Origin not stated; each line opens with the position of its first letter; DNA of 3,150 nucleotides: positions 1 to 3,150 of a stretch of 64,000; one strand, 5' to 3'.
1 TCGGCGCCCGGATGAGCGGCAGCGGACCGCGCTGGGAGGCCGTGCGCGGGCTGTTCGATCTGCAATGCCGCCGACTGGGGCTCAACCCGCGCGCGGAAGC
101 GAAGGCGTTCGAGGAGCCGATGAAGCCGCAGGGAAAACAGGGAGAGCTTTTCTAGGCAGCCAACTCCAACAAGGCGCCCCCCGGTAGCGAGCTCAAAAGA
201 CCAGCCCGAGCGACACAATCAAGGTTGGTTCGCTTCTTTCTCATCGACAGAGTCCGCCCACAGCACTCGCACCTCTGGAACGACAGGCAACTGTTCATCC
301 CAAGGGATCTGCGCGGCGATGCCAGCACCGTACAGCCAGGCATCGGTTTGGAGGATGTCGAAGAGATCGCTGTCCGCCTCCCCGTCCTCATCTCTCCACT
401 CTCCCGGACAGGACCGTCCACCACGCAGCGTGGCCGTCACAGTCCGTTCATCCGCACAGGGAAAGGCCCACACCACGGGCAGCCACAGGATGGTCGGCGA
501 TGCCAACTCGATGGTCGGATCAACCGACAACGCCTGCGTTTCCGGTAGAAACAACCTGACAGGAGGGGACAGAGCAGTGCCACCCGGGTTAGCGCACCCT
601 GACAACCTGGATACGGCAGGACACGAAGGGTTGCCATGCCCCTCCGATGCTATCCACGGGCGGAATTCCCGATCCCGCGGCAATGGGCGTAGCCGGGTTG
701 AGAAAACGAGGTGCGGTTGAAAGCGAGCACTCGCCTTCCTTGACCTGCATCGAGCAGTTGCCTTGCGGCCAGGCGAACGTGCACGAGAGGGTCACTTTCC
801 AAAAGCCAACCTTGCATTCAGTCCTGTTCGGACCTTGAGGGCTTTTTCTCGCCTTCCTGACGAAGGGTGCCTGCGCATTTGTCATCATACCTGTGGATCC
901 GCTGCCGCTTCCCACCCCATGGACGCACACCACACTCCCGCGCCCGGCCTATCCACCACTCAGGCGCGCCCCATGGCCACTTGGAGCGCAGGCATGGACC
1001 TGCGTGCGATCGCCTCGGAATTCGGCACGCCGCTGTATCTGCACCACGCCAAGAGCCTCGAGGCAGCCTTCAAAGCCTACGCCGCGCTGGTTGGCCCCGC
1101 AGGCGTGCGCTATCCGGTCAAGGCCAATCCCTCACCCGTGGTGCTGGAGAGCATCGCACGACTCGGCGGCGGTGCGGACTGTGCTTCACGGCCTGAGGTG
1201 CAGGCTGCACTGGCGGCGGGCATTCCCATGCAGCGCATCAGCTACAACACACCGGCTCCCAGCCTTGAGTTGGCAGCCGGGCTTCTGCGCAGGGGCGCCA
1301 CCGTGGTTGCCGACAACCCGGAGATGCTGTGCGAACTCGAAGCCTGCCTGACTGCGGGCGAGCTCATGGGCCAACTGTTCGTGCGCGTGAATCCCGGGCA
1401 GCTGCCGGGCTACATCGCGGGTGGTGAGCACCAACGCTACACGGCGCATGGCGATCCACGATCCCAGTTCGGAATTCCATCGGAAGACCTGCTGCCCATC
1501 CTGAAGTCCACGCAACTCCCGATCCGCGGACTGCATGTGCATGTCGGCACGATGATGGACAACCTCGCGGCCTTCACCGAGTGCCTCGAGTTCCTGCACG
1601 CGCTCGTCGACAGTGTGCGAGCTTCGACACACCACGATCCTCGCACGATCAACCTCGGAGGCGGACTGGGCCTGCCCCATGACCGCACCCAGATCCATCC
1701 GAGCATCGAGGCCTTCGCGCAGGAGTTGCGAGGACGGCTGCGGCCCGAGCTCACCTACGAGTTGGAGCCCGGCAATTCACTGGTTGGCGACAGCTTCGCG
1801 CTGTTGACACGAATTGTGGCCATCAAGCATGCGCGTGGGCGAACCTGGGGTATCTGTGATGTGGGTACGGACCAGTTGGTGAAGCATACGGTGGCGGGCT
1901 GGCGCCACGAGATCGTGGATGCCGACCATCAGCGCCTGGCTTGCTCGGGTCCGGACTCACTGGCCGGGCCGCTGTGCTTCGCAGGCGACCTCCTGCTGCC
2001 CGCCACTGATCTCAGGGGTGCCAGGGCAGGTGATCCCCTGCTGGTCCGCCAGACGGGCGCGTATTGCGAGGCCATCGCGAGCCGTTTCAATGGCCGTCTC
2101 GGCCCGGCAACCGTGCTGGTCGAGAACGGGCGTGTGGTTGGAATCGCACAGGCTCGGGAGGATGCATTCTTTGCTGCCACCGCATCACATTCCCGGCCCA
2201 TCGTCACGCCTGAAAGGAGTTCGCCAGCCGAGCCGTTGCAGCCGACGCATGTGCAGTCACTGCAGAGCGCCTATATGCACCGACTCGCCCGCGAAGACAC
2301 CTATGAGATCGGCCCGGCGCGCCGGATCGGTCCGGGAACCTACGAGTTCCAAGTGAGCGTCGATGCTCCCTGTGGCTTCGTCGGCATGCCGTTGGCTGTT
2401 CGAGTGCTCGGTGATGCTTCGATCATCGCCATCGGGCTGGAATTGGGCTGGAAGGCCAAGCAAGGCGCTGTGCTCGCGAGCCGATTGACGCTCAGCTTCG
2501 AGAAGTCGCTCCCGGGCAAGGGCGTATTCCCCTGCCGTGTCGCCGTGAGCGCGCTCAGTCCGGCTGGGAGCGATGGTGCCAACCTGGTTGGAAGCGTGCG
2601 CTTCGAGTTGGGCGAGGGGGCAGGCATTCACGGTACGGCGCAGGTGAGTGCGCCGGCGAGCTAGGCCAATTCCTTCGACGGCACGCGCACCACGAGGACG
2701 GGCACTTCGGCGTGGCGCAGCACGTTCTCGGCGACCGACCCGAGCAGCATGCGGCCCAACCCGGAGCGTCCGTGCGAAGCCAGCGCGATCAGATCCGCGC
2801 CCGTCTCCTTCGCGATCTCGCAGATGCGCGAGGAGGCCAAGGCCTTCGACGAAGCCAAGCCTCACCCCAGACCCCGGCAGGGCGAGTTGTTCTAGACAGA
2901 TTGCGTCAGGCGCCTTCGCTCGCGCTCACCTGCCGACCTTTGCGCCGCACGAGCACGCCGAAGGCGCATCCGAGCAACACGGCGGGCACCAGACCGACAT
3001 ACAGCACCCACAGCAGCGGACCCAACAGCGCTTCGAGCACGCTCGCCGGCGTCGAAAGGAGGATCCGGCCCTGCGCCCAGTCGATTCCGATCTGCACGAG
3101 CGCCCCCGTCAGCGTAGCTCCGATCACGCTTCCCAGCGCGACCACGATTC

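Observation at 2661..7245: About 175-bp direct repeats (usp 3' end) bracketing the 4.4-kb flotillin/NfeD block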

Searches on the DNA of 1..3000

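Call 40: search_rna_families(source=window, start=1, end=3000, threshold=evalue, max_evalue=1)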
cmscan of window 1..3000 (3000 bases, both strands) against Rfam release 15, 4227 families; matches with E-value up to 1: 1.
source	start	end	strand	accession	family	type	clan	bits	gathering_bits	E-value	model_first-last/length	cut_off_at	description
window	2393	2431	-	RF01641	ceN53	Gene; snRNA; snoRNA; CD-box;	-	20.7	50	0.69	1-74/74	no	Caenorhabditis snoRNA ceN53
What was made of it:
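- On Structured RNA element in the repeat: There is no Rfam match (call 40).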

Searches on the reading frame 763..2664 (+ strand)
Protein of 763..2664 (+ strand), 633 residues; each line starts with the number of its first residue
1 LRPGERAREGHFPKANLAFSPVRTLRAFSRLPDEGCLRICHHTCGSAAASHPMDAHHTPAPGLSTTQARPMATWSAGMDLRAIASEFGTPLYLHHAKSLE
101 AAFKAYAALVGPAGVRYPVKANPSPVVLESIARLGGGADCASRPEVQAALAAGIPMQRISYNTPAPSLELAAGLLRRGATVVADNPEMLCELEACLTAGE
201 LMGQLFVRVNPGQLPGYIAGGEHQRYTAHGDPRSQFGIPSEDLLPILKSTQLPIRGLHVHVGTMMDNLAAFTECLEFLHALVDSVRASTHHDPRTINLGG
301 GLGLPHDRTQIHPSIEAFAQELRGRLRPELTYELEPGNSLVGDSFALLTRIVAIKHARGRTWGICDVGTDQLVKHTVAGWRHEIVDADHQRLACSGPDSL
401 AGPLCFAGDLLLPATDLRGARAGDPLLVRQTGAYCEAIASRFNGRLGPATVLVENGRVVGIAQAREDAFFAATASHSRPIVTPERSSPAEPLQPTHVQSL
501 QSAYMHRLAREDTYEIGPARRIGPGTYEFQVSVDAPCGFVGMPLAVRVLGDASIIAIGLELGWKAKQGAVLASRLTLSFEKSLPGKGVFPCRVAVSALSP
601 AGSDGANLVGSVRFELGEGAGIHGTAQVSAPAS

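Call 5: search_protein_families(library=pfam, proteins=[window:763-2664:+], max_evalue=0.01)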
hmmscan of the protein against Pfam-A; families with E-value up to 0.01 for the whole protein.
window:763-2664:+ (633 aa): 2 families
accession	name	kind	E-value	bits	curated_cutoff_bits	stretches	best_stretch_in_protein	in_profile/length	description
PF02784.22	Orn_Arg_deC_N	-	7.2e-30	104.6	23.4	1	98-341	3-246/247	Pyridoxal-dependent decarboxylase, pyridoxal binding domain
PF00278.28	Orn_DAP_Arg_deC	-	3.5e-09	37.3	23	1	330-432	5-95/95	Pyridoxal-dependent decarboxylase, C-terminal sheet domain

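Call 24: find_related_loci(query=window:994-2664:+, collection=metagenome_contigs, flank=10000)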
Query window:994-2664:+ (556 aa) in metagenome_contigs; peptide patterns used: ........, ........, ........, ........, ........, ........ (x = any residue, [..] = any of these).
153 stretches matched a pattern; 7 encode a relative of the query (tblastn E <= 1e-3); 7 distinct loci.
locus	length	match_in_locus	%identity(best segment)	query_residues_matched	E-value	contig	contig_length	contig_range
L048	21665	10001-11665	71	1-555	0e+0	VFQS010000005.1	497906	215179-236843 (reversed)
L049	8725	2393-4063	71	1-554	0e+0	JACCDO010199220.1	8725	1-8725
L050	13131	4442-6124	70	1-556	0e+0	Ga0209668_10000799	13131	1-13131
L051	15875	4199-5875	70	1-554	0e+0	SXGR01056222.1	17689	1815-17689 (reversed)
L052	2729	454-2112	69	1-553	0e+0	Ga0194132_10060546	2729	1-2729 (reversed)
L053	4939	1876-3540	69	1-554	0e+0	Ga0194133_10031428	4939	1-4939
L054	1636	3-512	100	387-556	4e-113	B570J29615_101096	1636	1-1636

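Call 28: search_protein_families(library=pfam, proteins=[L048:5836-7941:+, L048:7916-8995:-, L048:7727-8839:+, L048:8593-9591:-, L048:8926-9414:+, L048:11866-14781:+, L048:11902-13737:-, L048:14676-15746:-, L049:687-2204:+, L049:4131-6455:+], max_evalue=0.001)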
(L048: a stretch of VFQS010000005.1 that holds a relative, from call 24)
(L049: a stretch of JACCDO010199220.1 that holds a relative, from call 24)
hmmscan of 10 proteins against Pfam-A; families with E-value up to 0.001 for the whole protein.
L048:5836-7941:+ (701 aa): 3 families
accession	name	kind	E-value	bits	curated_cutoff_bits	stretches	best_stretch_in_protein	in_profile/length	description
PF00288.32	GHMP_kinases_N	-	4.4e-18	65.7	22.3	1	346-435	2-87/87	GHMP kinases N terminal domain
PF08544.19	GHMP_kinases_C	-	4.1e-05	24.3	21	1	594-655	8-66/85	GHMP kinases C terminal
PF10509.15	GalKase_gal_bdg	-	6.2e-05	22.9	23.1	1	254-290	12-48/49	Galactokinase galactose-binding signature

L048:7916-8995:- (359 aa): 0 families

L048:7727-8839:+ (370 aa): 0 families

L048:8593-9591:- (332 aa): 0 families

L048:8926-9414:+ (162 aa): 0 families

L048:11866-14781:+ (971 aa): 1 family
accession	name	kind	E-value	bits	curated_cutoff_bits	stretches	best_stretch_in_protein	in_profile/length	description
PF03781.23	FGE-sulfatase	-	7.6e-36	124.5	23.3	1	742-965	4-254/255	Sulfatase-modifying factor enzyme 1-like domain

L048:11902-13737:- (611 aa): 0 families

L048:14676-15746:- (356 aa): 0 families

L049:687-2204:+ (505 aa): 3 families
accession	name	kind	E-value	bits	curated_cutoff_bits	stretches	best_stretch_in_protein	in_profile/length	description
PF00884.28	Sulfatase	-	2.2e-48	165.5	25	1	71-398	1-300/301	Sulfatase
PF16347.10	SGSH_C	-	1.4e-26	94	29.3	1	345-493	1-148/154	N-sulphoglucosamine sulphohydrolase, C-terminal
PF01663.27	Phosphodiest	-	5.8e-10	39.7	23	1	73-137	1-62/342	Type I phosphodiesterase / nucleotide pyrophosphatase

L049:4131-6455:+ (774 aa): 0 families

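Call 37: search_protein_families(library=pfam, proteins=[window:994-2664:+], max_evalue=10)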
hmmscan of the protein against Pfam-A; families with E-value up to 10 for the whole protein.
window:994-2664:+ (556 aa): 2 families
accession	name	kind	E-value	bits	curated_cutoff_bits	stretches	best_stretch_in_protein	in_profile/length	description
PF02784.22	Orn_Arg_deC_N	-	5.4e-30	105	23.4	1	21-264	3-246/247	Pyridoxal-dependent decarboxylase, pyridoxal binding domain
PF00278.28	Orn_DAP_Arg_deC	-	3.1e-09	37.4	23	1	266-355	6-95/95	Pyridoxal-dependent decarboxylase, C-terminal sheet domain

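Call 51: find_encoding_contigs(protein=window:994-2664:+, flank=6000, max_places=10)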
Protein window:994-2664:+ (556 aa): 21 contigs read that carry it; 4 places shown.
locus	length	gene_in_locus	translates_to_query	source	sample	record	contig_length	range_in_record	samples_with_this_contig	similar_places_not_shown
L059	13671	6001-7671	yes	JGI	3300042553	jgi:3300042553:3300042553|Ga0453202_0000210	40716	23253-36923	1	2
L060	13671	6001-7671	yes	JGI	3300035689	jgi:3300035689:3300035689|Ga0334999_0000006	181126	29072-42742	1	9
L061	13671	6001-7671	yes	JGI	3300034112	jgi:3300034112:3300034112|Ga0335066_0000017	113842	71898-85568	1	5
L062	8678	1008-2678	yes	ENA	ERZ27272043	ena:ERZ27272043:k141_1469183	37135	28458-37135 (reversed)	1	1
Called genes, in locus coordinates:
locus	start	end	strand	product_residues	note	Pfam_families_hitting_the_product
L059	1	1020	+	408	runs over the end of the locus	-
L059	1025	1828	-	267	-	PF02625:XdhC_CoxI, PF13478:XdhC_C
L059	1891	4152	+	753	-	PF01494:FAD_binding_3, PF00724:Oxidored_FMN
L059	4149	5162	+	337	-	PF04055:Radical_SAM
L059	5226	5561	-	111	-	-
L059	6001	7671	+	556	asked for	PF02784:Orn_Arg_deC_N, PF00278:Orn_DAP_Arg_deC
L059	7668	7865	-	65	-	PF00582:Usp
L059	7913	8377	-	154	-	-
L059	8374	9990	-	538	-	PF01145:Band_7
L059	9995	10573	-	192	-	-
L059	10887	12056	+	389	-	-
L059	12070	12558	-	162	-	PF00582:Usp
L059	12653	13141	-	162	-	-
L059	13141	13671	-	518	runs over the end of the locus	PF02369:Big_1 (faint), PF13620:CarboxypepD_reg (faint)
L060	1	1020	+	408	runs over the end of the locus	-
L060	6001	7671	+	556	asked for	PF02784:Orn_Arg_deC_N, PF00278:Orn_DAP_Arg_deC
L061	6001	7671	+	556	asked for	PF02784:Orn_Arg_deC_N, PF00278:Orn_DAP_Arg_deC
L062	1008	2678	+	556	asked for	PF02784:Orn_Arg_deC_N, PF00278:Orn_DAP_Arg_deC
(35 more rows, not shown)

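Call 58: search_protein_families(library=ncbifam, proteins=[window:994-2664:+], max_evalue=0.001)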
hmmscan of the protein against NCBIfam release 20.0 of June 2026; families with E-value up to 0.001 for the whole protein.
window:994-2664:+ (556 aa): 7 families
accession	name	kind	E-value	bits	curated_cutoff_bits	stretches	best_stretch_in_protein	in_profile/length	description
TIGR01048.1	lysA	equivalog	2.8e-64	217.2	297.9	1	2-384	15-403/417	diaminopimelate decarboxylase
NF006515.0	PRK08961.1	equivalog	8.8e-37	126.5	802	1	8-376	499-859/861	bifunctional aspartate kinase/diaminopimelate decarboxylase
TIGR03099.1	dCO2ase_PEP1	hypoth_equivalog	1.1e-30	107.1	478.45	1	5-363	17-385/398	pyridoxal-dependent decarboxylase, exosortase A system-associated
NF052544.1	OrLyDeCDokD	equivalog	1e-08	34.2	700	1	2-377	32-438/461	ornithine/lysine decarboxylase DokD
NF041039.1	FslC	exception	2.1e-08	33.4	500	1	172-380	188-407/418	rhizoferrin biosystnesis N-citrylornithine decarboxylase FslC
NF003763.0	PRK05354.1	equivalog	0.00013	20.7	369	1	39-234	101-302/636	biosynthetic arginine decarboxylase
TIGR01273.1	speA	equivalog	0.00066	18.3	624.1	0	39-233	94-293/624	arginine decarboxylase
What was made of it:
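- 994..2664 (+): Decarboxylase D: a PLP-dependent Orn/DAP/Arg-decarboxylase fold plus a conserved C-terminal domain of about 170 aa of unknown type. Its stop TAG (2662-2664) overlaps the usp' stop within CTAG. Pfam and NCBIfam (calls 5, 37, 58).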

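Call 68: list_cluster_members(proteins=[P0023, window:994-2664:+, window:7063-7551:-, P0024])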
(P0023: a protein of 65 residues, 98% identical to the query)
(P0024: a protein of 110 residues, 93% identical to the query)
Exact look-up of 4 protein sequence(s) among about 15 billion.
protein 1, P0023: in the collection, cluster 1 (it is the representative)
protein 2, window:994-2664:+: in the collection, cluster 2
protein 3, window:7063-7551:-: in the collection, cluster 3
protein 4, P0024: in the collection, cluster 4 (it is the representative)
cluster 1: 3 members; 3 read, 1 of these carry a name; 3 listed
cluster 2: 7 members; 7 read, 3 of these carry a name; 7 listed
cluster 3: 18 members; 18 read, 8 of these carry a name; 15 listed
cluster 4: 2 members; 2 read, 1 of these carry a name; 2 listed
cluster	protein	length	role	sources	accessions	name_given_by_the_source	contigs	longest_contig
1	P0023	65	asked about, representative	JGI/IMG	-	nucleotide-binding universal stress UspA family protein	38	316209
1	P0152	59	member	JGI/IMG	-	-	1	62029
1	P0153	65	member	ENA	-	-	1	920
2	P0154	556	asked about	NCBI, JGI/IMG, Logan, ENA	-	diaminopimelate decarboxylase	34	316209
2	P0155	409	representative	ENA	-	-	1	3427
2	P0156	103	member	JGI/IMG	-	hypothetical protein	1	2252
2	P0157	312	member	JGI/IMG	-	diaminopimelate decarboxylase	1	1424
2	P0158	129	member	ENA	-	-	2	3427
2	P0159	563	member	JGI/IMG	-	-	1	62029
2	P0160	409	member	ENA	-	-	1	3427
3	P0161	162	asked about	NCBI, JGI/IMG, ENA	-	nucleotide-binding universal stress UspA family protein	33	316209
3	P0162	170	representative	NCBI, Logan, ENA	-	-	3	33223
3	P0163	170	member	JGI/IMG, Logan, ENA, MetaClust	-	\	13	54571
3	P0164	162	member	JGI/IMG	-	nucleotide-binding universal stress UspA family protein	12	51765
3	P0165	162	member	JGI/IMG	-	nucleotide-binding universal stress UspA family protein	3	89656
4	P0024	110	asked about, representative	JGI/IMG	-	nucleotide-binding universal stress UspA family protein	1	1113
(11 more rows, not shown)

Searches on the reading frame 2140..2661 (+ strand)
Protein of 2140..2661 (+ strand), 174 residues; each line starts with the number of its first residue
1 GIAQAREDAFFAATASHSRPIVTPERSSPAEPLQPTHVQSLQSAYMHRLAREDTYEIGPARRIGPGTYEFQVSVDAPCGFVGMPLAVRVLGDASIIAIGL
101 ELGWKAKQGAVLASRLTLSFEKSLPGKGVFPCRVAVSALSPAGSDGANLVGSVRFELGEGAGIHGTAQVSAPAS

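Call 66: search_solved_structures(query=window:2140-2661:+, max_evalue=1)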
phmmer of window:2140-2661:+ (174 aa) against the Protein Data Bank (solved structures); distinct sequences matched with E-value up to 1: 0.

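Call 67: search_protein_families(library=pfam, proteins=[window:2140-2661:+], max_evalue=10)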
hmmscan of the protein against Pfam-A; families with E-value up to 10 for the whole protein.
window:2140-2661:+ (174 aa): 0 families
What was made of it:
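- Tried and rejected: Its fold remains unknown, with no Pfam or PDB sequence hit (calls 66, 67).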
